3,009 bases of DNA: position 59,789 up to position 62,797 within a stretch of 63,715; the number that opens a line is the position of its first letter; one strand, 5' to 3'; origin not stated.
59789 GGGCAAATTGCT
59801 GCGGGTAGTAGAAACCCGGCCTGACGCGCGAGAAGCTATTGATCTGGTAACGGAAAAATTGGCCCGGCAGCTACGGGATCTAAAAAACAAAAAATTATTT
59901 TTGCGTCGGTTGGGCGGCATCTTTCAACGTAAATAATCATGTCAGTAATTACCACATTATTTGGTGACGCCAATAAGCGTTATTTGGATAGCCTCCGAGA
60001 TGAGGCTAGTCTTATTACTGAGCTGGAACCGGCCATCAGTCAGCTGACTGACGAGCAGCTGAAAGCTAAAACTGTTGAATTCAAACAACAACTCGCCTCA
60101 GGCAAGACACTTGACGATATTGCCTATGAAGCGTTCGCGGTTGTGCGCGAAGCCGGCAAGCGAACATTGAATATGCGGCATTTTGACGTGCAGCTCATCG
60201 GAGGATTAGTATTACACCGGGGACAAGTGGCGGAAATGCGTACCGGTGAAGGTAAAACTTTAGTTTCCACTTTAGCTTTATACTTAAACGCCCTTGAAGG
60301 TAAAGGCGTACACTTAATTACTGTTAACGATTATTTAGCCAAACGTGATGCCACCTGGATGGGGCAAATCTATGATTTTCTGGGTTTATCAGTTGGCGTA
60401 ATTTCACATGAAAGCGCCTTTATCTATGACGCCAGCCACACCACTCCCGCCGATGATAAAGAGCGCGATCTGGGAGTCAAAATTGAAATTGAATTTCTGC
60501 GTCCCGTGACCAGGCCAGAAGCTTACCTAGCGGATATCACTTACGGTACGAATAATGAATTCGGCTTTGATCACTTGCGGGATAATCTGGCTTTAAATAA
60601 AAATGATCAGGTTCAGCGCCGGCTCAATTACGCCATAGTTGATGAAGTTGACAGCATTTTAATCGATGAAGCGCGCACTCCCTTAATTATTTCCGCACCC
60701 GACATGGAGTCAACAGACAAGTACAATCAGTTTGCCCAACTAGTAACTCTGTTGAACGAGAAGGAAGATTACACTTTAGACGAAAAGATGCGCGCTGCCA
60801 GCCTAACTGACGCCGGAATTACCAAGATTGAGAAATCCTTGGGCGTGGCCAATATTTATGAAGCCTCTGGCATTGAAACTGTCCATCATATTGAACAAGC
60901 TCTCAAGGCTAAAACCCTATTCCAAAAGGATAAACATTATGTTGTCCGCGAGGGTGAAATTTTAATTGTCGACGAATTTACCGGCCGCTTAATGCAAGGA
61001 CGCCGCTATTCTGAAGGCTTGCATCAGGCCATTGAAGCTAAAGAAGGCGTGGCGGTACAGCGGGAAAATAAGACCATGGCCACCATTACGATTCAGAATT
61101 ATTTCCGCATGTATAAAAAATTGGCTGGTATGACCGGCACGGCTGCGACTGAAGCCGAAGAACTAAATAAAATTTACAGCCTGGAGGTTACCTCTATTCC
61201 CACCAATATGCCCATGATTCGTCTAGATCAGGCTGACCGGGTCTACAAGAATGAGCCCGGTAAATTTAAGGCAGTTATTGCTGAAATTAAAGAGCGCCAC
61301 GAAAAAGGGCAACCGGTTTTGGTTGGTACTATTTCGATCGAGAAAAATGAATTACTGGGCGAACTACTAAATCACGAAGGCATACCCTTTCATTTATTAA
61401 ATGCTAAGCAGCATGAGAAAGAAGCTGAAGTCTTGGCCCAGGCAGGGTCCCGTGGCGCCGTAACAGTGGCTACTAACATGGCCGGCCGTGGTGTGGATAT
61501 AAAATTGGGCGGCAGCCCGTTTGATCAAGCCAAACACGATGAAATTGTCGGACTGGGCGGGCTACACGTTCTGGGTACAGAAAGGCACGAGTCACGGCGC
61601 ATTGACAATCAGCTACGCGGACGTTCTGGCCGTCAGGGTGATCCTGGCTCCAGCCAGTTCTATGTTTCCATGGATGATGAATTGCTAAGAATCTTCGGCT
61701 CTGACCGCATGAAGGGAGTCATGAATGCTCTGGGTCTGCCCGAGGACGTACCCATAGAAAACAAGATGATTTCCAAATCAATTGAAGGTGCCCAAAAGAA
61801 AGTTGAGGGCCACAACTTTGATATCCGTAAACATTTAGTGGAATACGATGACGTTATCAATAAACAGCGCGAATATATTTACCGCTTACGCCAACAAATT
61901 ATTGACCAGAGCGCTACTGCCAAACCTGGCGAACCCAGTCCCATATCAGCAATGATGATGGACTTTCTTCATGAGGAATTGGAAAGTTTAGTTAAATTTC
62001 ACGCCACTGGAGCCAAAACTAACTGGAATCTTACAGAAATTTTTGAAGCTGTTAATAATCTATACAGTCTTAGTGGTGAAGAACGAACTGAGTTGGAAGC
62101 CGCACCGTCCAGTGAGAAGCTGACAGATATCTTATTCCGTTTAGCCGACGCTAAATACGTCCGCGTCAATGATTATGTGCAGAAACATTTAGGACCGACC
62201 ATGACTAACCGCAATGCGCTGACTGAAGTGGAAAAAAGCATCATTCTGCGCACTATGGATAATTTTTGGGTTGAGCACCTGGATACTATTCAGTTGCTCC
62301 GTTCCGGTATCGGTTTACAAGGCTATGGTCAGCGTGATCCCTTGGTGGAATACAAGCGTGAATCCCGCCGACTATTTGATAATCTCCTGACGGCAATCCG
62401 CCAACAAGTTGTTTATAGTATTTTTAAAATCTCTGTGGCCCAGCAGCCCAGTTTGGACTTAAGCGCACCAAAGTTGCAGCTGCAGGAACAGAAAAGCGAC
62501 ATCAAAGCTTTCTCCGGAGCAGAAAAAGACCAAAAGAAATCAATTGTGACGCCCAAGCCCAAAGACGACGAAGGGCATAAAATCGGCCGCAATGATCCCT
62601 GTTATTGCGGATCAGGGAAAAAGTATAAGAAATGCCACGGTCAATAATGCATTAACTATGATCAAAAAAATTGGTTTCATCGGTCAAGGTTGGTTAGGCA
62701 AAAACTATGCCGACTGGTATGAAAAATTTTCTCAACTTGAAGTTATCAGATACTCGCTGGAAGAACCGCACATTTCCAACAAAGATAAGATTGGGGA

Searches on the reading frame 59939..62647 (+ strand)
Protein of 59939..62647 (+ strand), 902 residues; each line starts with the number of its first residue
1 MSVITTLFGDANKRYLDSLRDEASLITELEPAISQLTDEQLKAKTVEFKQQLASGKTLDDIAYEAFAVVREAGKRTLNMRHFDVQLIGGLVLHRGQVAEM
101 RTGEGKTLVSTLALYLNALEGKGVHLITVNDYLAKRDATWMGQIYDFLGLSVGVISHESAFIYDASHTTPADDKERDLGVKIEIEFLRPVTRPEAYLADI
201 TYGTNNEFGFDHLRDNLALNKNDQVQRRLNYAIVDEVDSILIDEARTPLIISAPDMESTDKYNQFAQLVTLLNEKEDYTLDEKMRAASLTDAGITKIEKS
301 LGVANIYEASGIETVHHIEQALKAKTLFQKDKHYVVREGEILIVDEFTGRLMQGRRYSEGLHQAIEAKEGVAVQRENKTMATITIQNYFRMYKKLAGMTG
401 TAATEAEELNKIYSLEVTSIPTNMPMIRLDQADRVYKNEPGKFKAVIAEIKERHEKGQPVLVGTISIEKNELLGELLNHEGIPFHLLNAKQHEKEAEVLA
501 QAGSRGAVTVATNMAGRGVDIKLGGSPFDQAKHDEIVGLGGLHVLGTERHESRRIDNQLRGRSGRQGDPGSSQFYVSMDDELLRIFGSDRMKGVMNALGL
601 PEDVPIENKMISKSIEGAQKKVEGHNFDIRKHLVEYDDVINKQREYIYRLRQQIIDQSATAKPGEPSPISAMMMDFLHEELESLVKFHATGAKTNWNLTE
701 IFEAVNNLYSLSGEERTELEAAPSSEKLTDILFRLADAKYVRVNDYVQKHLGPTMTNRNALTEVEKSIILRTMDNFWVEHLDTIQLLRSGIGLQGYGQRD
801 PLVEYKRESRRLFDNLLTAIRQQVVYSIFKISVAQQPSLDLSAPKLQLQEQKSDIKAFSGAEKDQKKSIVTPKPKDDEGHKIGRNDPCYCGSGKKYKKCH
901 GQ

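Call 92: search_protein_families(library=pfam, max_evalue=0.001, proteins=[window:59939-62647:+])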
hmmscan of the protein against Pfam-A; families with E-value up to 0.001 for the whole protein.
window:59939-62647:+ (902 aa): 5 families
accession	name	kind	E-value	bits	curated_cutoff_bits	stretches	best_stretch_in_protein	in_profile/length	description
PF07517.20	SecA_DEAD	-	1.1e-122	409.3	24.6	1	6-409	3-289/290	SecA DEAD-like domain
PF21090.3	P-loop_SecA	-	1.5e-80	270.1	27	2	425-531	1-107/205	SecA P-loop domain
PF07516.18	SecA_SW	-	1.6e-57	195.2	26.7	1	605-831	1-199/200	SecA Wing and Scaffold domain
PF01043.26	SecA_PP_bind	-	7.1e-43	146.1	23.5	1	258-366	2-110/110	SecA preprotein cross-linking domain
PF02810.21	SEC-C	-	3.8e-09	36.7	20.4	1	884-901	1-18/19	SEC-C motif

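Call 100: find_related_loci(query=window:59939-62644:+, collection=genome_contigs, flank=500)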
Query window:59939-62644:+ (902 aa) in genome_contigs; peptide patterns used: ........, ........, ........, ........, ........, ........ (x = any residue, [..] = any of these).
600 stretches matched a pattern (row limit reached: there are more); 599 encode a relative of the query (tblastn E <= 1e-3); the best 80 are kept; 80 distinct loci.
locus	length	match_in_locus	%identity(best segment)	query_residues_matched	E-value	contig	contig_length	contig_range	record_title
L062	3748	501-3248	59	1-901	0e+0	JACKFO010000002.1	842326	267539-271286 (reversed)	MAG: Candidatus Nomurabacteria bacterium isolate HK-STAS-PATE-4 HK-STAS-PATE-4_2, whole genome shotgun sequence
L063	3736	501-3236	58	1-901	0e+0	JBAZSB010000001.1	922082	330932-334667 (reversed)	MAG: Patescibacteria group bacterium isolate SO_2017_GW1_162 NODE_23_length_922082_cov_1.706351_OW334_2017, whole genome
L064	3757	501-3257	57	1-902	0e+0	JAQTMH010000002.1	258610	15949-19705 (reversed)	MAG: Patescibacteria group bacterium isolate STA_36 NODE_85_length_258610_cov_5.218262_Sandtown_A, whole genome shotgun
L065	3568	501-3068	57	3-902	0e+0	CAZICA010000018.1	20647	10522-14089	MAG TPA_asm: uncultured Candidatus Saccharibacteria bacterium isolate binchicken_co6_486 genome assembly, contig: NODE_2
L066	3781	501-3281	54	1-901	0e+0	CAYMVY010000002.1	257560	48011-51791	MAG TPA_asm: uncultured Gammaproteobacteria bacterium isolate SRP170004_co1_30 genome assembly, contig: NODE_44_length_2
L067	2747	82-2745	53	1-899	0e+0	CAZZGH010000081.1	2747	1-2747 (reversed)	MAG TPA_asm: uncultured Candidatus Saccharibacteria bacterium isolate binchicken_co38_350 genome assembly, contig: NODE_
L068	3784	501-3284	56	1-902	0e+0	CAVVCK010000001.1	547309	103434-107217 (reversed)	MAG: uncultured bacterium isolate MFD02416.bin.1.123 genome assembly, contig: contig_35454, whole genome shotgun sequenc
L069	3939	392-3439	51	1-901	0e+0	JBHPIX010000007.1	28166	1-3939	Patescibacteria group bacterium isolate SAG AM-312-K06 AM-312-K06_NODE_7, whole genome shotgun sequence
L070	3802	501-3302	52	1-901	0e+0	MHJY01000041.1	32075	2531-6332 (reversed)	MAG: Candidatus Jacksonbacteria bacterium RIFOXYB2_FULL_44_15 rifoxyb2_full_scaffold_493, whole genome shotgun sequence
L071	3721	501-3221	51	1-902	0e+0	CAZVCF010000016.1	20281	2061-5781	MAG TPA_asm: uncultured Gammaproteobacteria bacterium isolate binchicken_co38_723 genome assembly, contig: NODE_5547_len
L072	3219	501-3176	53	1-883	0e+0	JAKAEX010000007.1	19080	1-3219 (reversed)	MAG: bacterium isolate WY1.bin50 NODE_4292_length_19080_cov_1.315887, whole genome shotgun sequence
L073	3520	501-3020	53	1-892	0e+0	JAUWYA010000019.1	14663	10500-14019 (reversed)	MAG: Candidatus Nealsonbacteria bacterium isolate CSMAG_2698 CSMAG_2698_k141_1192782_length_14663_cov_8.6284, whole geno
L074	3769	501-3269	51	1-902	0e+0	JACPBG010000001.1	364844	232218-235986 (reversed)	MAG: Candidatus Sungiibacteriota bacterium isolate NC_groundwater_251_Ag_S-0.2um_45_46 S5_GD2017_2_S2_scaffold_61, whole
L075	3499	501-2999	53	7-901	0e+0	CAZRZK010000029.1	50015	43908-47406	MAG TPA_asm: uncultured Pseudobdellovibrionaceae bacterium isolate SRP342105_co2_9 genome assembly, contig: NODE_615_len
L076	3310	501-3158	51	3-892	0e+0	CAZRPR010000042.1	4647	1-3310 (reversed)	MAG TPA_asm: uncultured Candidatus Saccharibacteria bacterium isolate SRP272421_co3_683 genome assembly, contig: NODE_70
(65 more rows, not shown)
